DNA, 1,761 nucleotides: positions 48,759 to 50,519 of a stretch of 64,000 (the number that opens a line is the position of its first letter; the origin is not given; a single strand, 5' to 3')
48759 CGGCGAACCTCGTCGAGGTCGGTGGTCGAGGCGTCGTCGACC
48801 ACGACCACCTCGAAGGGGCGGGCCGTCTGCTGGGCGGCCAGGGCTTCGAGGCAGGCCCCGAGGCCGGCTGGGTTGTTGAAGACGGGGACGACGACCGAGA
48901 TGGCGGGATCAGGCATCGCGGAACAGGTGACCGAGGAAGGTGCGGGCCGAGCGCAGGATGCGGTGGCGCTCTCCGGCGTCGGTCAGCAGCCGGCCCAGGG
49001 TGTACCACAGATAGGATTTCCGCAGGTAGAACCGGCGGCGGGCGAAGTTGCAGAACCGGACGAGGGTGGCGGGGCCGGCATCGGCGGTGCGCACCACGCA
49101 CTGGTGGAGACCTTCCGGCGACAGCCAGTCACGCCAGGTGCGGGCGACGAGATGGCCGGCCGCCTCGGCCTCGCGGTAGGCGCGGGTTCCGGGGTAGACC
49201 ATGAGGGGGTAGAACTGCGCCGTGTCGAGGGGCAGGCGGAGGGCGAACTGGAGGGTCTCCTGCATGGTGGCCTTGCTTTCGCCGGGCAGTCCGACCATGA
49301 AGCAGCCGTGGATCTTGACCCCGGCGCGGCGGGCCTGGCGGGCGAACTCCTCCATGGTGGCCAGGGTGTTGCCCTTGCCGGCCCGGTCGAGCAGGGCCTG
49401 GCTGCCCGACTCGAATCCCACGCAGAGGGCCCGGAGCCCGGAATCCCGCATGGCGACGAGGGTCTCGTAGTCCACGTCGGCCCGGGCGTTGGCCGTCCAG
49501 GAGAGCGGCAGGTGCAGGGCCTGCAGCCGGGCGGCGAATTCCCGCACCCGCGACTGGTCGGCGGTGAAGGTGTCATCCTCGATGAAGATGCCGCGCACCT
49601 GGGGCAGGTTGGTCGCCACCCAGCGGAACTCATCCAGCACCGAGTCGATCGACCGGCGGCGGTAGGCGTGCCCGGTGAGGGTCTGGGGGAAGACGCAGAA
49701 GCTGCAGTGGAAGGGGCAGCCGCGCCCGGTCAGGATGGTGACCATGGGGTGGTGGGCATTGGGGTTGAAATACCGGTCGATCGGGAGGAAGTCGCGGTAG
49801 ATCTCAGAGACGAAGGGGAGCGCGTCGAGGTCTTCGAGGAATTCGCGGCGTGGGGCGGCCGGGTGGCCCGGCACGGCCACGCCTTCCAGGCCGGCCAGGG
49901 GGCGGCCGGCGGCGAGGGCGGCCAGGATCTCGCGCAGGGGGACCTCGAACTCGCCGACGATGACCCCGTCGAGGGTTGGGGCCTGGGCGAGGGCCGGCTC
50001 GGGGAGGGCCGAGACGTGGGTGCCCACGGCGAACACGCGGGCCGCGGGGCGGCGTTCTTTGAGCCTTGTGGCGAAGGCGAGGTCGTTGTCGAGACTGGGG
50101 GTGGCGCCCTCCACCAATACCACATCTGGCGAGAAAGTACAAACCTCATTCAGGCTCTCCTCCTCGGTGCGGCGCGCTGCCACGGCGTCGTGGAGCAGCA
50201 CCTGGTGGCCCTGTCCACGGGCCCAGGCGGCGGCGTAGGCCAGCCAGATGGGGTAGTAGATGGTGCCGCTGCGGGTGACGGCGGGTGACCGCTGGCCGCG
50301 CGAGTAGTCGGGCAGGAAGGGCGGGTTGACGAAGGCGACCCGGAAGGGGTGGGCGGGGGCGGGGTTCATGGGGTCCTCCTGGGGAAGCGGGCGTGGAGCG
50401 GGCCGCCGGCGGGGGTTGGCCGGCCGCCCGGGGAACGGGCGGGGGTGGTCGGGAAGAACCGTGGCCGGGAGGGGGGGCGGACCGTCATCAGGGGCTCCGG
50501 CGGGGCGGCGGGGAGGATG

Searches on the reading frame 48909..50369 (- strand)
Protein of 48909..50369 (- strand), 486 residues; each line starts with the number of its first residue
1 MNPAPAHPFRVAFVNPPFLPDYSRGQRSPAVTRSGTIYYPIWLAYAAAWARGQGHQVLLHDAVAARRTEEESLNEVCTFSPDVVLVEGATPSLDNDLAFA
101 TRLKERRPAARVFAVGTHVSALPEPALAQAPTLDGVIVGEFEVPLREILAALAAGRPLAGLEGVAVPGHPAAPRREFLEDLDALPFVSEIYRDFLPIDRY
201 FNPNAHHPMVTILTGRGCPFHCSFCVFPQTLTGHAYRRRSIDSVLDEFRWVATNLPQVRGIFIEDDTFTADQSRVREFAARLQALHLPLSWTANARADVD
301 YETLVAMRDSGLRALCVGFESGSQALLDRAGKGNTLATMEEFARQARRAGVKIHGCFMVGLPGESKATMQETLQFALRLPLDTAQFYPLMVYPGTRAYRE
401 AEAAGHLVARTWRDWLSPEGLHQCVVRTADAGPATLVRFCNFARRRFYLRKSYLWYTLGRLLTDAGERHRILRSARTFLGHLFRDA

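Call 6: search_protein_families(library=pfam, proteins=[window:48909-50369:-], max_evalue=0.1)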
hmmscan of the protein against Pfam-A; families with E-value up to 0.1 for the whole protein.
window:48909-50369:- (486 aa): 3 families
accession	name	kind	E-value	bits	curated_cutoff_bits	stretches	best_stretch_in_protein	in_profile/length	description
PF04055.27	Radical_SAM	-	5.5e-21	75.9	29.5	1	213-376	2-166/166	Radical SAM superfamily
PF02310.24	B12-binding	-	3.5e-15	56.3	32.1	1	30-148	4-120/121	B12 binding domain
PF05358.17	DicB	-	0.072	13.2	27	0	55-80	23-48/62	DicB protein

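Call 8: search_protein_families(library=ncbifam, proteins=[window:48909-50369:-], max_evalue=0.01)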
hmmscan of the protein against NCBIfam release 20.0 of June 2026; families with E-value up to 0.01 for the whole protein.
window:48909-50369:- (486 aa): 31 families (the best 25 are shown)
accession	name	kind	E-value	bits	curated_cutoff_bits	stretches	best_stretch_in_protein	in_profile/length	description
TIGR03471.1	HpnJ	equivalog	1.7e-106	357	577.6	1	11-481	3-466/472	hopanoid biosynthesis associated radical SAM protein HpnJ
TIGR02026.1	BchE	equivalog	4e-32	111.7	481.35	1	37-458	19-438/497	magnesium-protoporphyrin IX monomethyl ester anaerobic oxidative cyclase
TIGR04072.2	rSAM_ladder_B12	equivalog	3.1e-30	105.2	360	1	38-407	16-378/443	lipid biosynthesis B12-binding/radical SAM protein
NF038361.1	rSAM_Sden_1168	equivalog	5e-30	104.6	575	1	91-406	152-478/560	Sden_1168 family B12-binding radical SAM P-methyltransferase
TIGR04479.1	bcpD_PhpK_rSAM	subfamily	2.2e-28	98.9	600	1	200-376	232-406/504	PhpK family radical SAM P-methyltransferase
NF050148.1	rSAM_ApyD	equivalog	5.1e-27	94.5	750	1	73-402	67-394/645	RiPP biosynthesis radical SAM protein ApyD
NF033070.1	rSAM_AprD4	equivalog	2.1e-23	83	500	1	57-406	51-395/456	AprD4 family radical SAM diol-dehydratase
TIGR04013.1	B12_SAM_MJ_1487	hypoth_equivalog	7.1e-22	77.8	251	2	64-253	26-194/382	TIGR04013 family B12-binding domain/radical SAM domain-containing protein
TIGR04367.1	HpnR_B12_rSAM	equivalog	2.2e-21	76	650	1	40-400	22-372/490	hopanoid C-3 methylase HpnR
TIGR04014.1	B12_SAM_MJ_0865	equivalog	5.8e-21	74.8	360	1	104-383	62-340/434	methyl-coenzyme M reductase glutamine C-methyltransferase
TIGR04385.1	B12_rSAM_cofa1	equivalog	3e-20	72.9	450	1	39-376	19-361/438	B12 lower ligand biosynthesis radical SAM protein BzaD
TIGR03975.1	rSAM_ocin_1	subfamily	3.6e-20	72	281.85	1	78-374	126-425/606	RiPP maturation radical SAM C-methyltransferase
TIGR04295.1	B12_rSAM_oligo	hypoth_equivalog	3.4e-18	65.5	400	1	37-323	22-301/422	TIGR04295 family B12-binding domain-containing radical SAM protein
NF033712.0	B12_rSAM_KedN5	subfamily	2.3e-14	52.6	700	1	98-410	80-400/624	KedN5 family methylcobalamin-dependent radical SAM C-methyltransferase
NF045585.1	rSAM_slr0320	equivalog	7.3e-11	41.3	775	1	188-373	219-403/511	photosystem II high light acclimation radical SAM protein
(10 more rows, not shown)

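Call 18: find_homologous_proteins(query=window:48909-50369:-, max_evalue=1e-10)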
Query window:48909-50369:- (486 aa): 3061 proteins with E <= 1e-10 among 8000 candidates; the best 120 are listed.
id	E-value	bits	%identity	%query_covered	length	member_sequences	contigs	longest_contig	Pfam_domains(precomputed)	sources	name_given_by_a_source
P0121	0.0e+0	1117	100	100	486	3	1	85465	PF04055.28,PF02310.25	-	-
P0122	1.8e-274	929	84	98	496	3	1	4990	PF04055.28,PF02310.25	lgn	-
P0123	2.1e-270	916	83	99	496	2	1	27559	PF04055.28,PF02310.25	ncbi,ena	-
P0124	4.0e-251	852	76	100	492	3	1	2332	PF04055.28,PF02310.25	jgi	-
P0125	1.7e-240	817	73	100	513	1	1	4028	PF04055.28,PF02310.25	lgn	-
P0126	1.0e-222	758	69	98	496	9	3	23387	PF04055.28,PF02310.25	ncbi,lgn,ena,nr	ncbi:MAG: coproporphyrinogen III oxidase [bacterium ADurb.Bin374]|nr:MAG: coproporphyrinogen III oxi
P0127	1.0e-216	739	67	100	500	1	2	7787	PF04055.28,PF02310.25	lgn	-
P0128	1.4e-212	725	66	98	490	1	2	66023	PF04055.28,PF02310.25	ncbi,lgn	-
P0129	2.1e-212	724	68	98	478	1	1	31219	PF04055.28,PF02310.25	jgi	jgi:anaerobic magnesium-protoporphyrin IX monomethyl ester cyclase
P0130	4.8e-212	723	65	99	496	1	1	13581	PF04055.28,PF02310.25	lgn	-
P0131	1.0e-211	722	65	98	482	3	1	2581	PF04055.28,PF02310.25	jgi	-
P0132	9.2e-211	719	64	99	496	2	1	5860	PF04055.28,PF02310.25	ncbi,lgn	ncbi:MAG TPA: radical SAM protein [Candidatus Ozemobacteraceae bacterium]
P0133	1.8e-208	711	63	99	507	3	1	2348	PF04055.28,PF02310.25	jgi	-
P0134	1.1e-207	709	64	98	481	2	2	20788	PF04055.28,PF02310.25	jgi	-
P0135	5.4e-202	690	64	98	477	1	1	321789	PF04055.28,PF02310.25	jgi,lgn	jgi:radical SAM superfamily enzyme YgiQ (UPF0313 family)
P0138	4.2e-197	674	61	98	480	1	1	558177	PF04055.28,PF02310.25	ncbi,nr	ncbi:MAG: radical SAM protein [Candidatus Riflebacteria bacterium]|nr:radical SAM protein [Candidatu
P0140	8.9e-187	640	59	98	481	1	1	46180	PF04055.28,PF02310.25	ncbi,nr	ncbi:MAG: radical SAM protein [Candidatus Riflebacteria bacterium]|nr:radical SAM protein [Candidatu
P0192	2.8e-150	520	52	98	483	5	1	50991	PF04055.28,PF02310.25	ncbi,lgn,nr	ncbi:MAG: radical SAM protein [Candidatus Fermentibacteraceae bacterium]|nr:radical SAM protein [Can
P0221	4.4e-148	512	51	98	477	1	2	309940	PF04055.28,PF02310.25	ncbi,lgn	-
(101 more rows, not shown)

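Call 21: find_related_loci(query=A1, collection=genome_contigs, flank=10000)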
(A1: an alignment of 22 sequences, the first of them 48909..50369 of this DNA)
Query A1 (486 aa) in genome_contigs; peptide patterns used: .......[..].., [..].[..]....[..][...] (x = any residue, [..] = any of these).
599 stretches matched a pattern (row limit reached: there are more); 563 encode a relative of the query (tblastn E <= 1e-3); the best 80 are kept; 80 distinct loci.
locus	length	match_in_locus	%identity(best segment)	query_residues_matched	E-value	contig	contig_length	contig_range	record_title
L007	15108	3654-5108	93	1-485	0e+0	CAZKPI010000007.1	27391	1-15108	MAG TPA_asm: uncultured bacterium isolate binchicken_co135_42 genome assembly, contig: NODE_3165_length_27391_cov_2.9586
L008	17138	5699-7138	83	8-486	0e+0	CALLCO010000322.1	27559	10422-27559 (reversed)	MAG: Candidatus Ozemobacteraceae bacterium isolate N1_Bin_METABAT__69_1 genome assembly, contig: c_000000009610, whole g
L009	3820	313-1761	68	3-485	0e+0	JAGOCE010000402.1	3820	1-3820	Candidatus Ozemobacteraceae bacterium isolate Go_SlDig_bin_287 Go_SlDig_87509_length_3820_cov_5.567019, whole genome sho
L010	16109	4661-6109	68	3-485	0e+0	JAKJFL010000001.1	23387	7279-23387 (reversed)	MAG: Candidatus Riflebacteria bacterium isolate UR.bin127 UR_contig_5171, whole genome shotgun sequence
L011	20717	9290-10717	66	10-485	0e+0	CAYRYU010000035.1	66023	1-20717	MAG TPA_asm: uncultured bacterium isolate binchicken_co66_92 genome assembly, contig: NODE_818_length_66023_cov_18.37980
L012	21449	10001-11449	66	3-485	0e+0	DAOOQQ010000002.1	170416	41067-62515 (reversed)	MAG TPA_asm: Candidatus Ozemobacteraceae bacterium isolate AMR_MDS_2567 NODE_48_length_170416_cov_7.110642, whole genome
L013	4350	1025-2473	64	3-485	0e+0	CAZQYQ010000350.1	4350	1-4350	MAG TPA_asm: uncultured bacterium isolate SRP089250_co1_29 genome assembly, contig: NODE_40903_length_4350_cov_3.939232,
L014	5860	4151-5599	64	3-485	0e+0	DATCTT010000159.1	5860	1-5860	MAG TPA_asm: Candidatus Ozemobacteraceae bacterium isolate SMAG_U7338 k141_121847, whole genome shotgun sequence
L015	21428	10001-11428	61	10-485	0e+0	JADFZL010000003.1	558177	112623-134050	MAG: Candidatus Riflebacteria bacterium isolate nHGRbin4 nHGR_bin4_NODE_3_length_558177_cov_18.082265, whole genome shot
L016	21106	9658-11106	62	9-485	0e+0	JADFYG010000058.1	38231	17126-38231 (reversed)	MAG: Candidatus Riflebacteria bacterium isolate nDJH6bin19 nDJH6_bin19_NODE_58_length_38231_cov_4.702446, whole genome s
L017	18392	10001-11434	63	9-485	0e+0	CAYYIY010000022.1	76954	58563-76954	MAG TPA_asm: uncultured bacterium isolate binchicken_co135_188 genome assembly, contig: NODE_749_length_76954_cov_3.4869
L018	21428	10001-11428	59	10-485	0e+0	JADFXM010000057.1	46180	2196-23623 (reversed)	MAG: Candidatus Riflebacteria bacterium isolate nDJH14bin3 nDJH14_bin3_NODE_57_length_46180_cov_73.394741, whole genome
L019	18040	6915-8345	58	8-485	3e-164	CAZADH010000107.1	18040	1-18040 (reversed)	MAG TPA_asm: uncultured bacterium isolate binchicken_co66_272 genome assembly, contig: NODE_4916_length_18040_cov_4.9691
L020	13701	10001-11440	49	9-486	2e-160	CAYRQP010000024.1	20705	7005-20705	MAG TPA_asm: uncultured bacterium isolate SRP077602_co1_69 genome assembly, contig: NODE_7648_length_20705_cov_19.060726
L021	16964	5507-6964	50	2-484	6e-158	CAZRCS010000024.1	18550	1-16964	MAG TPA_asm: uncultured bacterium isolate binchicken_co42_297 genome assembly, contig: NODE_3974_length_18550_cov_12.789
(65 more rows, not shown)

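Call 24: find_encoding_contigs(protein=P0192, flank=10000, max_places=1)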
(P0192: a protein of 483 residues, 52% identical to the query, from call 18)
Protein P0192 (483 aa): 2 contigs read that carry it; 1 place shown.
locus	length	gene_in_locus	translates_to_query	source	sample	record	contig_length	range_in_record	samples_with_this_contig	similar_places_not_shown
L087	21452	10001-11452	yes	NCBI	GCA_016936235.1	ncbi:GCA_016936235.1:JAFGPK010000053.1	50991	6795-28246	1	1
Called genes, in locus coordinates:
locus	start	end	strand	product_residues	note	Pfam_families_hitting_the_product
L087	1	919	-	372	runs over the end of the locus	PF01590:GAF, PF13185:GAF_2, PF13487:HD_5, PF01966:HD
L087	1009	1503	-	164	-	-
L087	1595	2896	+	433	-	PF00009:GTP_EFTU, PF01926:MMR_HSR1, PF02421:FeoB_N, PF04548:AIG1 (weak), PF00009:GTP_EFTU (weak), PF02421:FeoB_N, PF01926:MMR_HSR1, PF14714:KH_dom-like, +4 more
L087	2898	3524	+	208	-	PF02660:G3P_acyltransf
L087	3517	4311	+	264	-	PF01061:ABC2_membrane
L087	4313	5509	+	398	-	PF00005:ABC_tran, PF14524:Wzt_C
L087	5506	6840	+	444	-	PF13231:PMT_2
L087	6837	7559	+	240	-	PF04794:YdjC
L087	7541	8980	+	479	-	PF13231:PMT_2 (weak)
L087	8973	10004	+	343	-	PF01075:Glyco_transf_9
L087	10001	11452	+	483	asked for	PF02310:B12-binding, PF04055:Radical_SAM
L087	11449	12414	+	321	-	PF00535:Glycos_transf_2, PF13641:Glyco_tranf_2_3, PF10111:Glyco_tranf_2_2 (weak), PF13632:Glyco_trans_2_3 (weak)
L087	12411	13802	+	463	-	PF13727:CoA_binding_3, PF02397:Bac_transf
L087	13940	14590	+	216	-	-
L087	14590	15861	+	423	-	-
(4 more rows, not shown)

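Call 25: find_encoding_contigs(protein=P0221, flank=10000, max_places=1)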
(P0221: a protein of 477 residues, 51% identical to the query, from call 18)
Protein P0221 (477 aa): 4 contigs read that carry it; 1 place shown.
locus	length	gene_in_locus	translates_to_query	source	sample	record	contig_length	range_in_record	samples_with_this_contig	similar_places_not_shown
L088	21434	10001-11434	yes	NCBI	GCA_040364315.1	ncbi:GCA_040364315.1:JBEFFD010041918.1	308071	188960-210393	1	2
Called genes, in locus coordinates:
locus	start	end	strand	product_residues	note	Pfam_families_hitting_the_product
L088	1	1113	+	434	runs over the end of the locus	PF00009:GTP_EFTU, PF01926:MMR_HSR1, PF02421:FeoB_N, PF04548:AIG1 (weak), PF00009:GTP_EFTU, PF02421:FeoB_N, PF01926:MMR_HSR1, PF14714:KH_dom-like, +4 more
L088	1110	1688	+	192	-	PF02660:G3P_acyltransf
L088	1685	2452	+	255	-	PF01061:ABC2_membrane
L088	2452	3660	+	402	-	PF00005:ABC_tran, PF14524:Wzt_C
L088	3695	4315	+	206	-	PF01135:PCMT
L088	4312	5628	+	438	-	PF13231:PMT_2 (weak)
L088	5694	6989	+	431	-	PF02310:B12-binding, PF04055:Radical_SAM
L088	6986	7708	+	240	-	PF04794:YdjC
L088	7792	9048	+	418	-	PF13231:PMT_2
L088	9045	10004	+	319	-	PF01075:Glyco_transf_9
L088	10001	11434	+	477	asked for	PF02310:B12-binding, PF04055:Radical_SAM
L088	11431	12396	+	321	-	PF00535:Glycos_transf_2, PF13641:Glyco_tranf_2_3, PF10111:Glyco_tranf_2_2 (faint)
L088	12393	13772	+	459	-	PF13727:CoA_binding_3, PF02397:Bac_transf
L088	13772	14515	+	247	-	-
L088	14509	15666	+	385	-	-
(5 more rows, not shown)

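Call 30: find_encoding_contigs(protein=P0138, flank=10000, max_places=1)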
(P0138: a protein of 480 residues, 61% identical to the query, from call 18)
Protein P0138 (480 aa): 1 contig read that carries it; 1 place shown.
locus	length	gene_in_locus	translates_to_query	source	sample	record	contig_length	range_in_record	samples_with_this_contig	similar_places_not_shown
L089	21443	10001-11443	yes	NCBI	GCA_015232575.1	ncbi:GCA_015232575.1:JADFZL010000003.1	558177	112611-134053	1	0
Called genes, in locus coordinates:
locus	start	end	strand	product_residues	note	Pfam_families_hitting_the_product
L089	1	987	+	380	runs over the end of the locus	PF02771:Acyl-CoA_dh_N, PF02770:Acyl-CoA_dh_M, PF00441:Acyl-CoA_dh_1, PF08028:Acyl-CoA_dh_2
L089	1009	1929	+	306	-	PF01515:PTA_PTB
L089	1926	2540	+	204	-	PF10114:PocR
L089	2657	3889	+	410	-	PF01979:Amidohydro_1, PF07969:Amidohydro_3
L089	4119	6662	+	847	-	PF00675:Peptidase_M16, PF05193:Peptidase_M16_C, PF00675:Peptidase_M16, PF05193:Peptidase_M16_C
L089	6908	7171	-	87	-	PF01016:Ribosomal_L27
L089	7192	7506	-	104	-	PF04327:Peptidase_Prp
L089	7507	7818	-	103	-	PF00829:Ribosomal_L21p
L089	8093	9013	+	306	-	PF00535:Glycos_transf_2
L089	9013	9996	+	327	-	PF04055:Radical_SAM, PF13186:SPASM (weak)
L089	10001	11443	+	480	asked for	PF02310:B12-binding, PF04055:Radical_SAM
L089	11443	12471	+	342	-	PF00535:Glycos_transf_2, PF10111:Glyco_tranf_2_2, PF13641:Glyco_tranf_2_3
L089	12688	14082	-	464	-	-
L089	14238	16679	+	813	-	PF02120:Flg_hook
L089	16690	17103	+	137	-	PF03963:FlgD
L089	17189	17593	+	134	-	PF12611:Flagellar_put (faint)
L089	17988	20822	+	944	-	PF00460:Flg_bb_rod, PF22692:LlgE_F_G_D1, PF07559:FlgE_D2, PF06429:Flg_bbr_C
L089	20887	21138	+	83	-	PF06289:FlbD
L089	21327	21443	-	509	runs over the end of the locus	PF00072:Response_reg, PF00493:MCM (faint), PF00158:Sigma54_activat, PF14532:Sigma54_activ_2, PF07724:AAA_2 (weak), PF07728:AAA_5 (weak), PF25601:AAA_lid_14, PF02954:HTH_8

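Call 31: find_encoding_contigs(protein=P0140, flank=10000, max_places=1)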
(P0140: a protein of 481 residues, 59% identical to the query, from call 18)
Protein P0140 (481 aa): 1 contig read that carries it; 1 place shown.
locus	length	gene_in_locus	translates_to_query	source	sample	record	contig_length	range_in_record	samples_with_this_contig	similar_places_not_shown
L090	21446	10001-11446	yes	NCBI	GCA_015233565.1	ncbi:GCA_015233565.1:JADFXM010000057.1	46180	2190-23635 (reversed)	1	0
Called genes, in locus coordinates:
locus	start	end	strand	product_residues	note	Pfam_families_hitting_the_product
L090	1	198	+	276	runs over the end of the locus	-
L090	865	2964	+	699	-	PF08014:MATCAP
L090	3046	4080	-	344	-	-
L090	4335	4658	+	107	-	-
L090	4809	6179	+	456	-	PF01979:Amidohydro_1, PF07969:Amidohydro_3 (weak)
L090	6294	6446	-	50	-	-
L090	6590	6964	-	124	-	-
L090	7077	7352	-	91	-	PF01016:Ribosomal_L27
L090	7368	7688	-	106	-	PF04327:Peptidase_Prp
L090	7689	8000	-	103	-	PF00829:Ribosomal_L21p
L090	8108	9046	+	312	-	PF13641:Glyco_tranf_2_3 (faint), PF00535:Glycos_transf_2, PF13632:Glyco_trans_2_3 (weak)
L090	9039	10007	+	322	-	PF04055:Radical_SAM, PF13186:SPASM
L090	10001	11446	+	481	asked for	PF02310:B12-binding, PF04055:Radical_SAM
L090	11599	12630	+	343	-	PF00535:Glycos_transf_2, PF10111:Glyco_tranf_2_2, PF13506:Glyco_transf_21, PF13641:Glyco_tranf_2_3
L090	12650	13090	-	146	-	PF12796:Ank_2 (weak), PF13606:Ank_3 (faint), PF24521:Ank_KRIT1 (faint), PF00023:Ank (weak), PF13637:Ank_4, PF12796:Ank_2, PF00023:Ank (weak), PF13637:Ank_4 (weak), +1 more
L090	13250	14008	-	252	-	PF12837:Fer4_6 (faint), PF12838:Fer4_7, PF13187:Fer4_9 (weak), PF13484:Fer4_16 (faint), PF00037:Fer4 (weak), PF01058:Oxidored_q6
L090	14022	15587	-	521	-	PF00329:Complex1_30kDa (weak), PF00346:Complex1_49kDa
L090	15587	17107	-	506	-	PF00361:Proton_antipo_M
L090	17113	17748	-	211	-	-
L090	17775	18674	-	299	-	PF00146:NADHdh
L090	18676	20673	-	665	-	PF00662:Proton_antipo_N (faint), PF00361:Proton_antipo_M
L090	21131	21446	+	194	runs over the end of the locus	PF06725:3D (weak)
